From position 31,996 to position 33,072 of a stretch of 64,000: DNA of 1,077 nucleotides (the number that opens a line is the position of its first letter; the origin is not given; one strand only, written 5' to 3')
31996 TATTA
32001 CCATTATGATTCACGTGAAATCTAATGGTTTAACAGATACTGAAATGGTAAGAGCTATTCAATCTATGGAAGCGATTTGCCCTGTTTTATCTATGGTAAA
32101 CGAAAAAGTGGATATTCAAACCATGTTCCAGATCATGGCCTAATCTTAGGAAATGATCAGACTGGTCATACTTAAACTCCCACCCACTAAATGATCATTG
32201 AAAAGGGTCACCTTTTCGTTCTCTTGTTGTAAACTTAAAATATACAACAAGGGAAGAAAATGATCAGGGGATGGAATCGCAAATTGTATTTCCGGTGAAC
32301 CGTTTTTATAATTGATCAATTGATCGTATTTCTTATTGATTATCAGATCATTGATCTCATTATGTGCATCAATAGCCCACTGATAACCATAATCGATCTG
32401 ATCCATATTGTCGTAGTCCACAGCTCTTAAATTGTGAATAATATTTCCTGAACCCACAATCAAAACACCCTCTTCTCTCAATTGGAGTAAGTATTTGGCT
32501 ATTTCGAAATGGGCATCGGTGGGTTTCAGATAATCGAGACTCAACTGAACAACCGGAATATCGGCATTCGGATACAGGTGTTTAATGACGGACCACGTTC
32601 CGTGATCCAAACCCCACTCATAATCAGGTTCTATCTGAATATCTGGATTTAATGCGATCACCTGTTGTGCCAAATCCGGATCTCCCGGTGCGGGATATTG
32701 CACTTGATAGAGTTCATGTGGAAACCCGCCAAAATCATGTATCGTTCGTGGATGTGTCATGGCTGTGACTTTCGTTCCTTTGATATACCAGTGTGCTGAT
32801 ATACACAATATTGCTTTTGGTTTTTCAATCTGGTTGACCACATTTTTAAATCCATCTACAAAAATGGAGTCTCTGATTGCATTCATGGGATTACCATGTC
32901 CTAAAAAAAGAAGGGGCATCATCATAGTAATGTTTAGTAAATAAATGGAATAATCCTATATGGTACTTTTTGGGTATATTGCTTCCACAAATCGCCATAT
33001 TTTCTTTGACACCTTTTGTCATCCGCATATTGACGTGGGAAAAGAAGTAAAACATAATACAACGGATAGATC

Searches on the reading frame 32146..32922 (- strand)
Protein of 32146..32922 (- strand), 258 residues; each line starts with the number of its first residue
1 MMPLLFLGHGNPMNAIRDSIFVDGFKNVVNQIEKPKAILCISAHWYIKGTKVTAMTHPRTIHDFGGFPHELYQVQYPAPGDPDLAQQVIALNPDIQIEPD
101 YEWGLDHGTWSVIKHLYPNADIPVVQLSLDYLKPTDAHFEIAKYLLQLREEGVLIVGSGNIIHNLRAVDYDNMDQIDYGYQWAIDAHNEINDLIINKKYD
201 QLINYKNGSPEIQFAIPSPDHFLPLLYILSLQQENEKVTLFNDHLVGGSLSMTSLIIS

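Call 52: search_protein_families(library=pfam, proteins=[window:32146-32922:-], max_evalue=0.001)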
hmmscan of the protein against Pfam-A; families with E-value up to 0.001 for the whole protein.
window:32146-32922:- (258 aa): 1 family
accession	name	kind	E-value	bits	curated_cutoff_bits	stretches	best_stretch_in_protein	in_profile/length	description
PF02900.23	LigB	-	9.9e-21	74.4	26.3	1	21-235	27-247/269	Catalytic LigB subunit of aromatic ring-opening dioxygenase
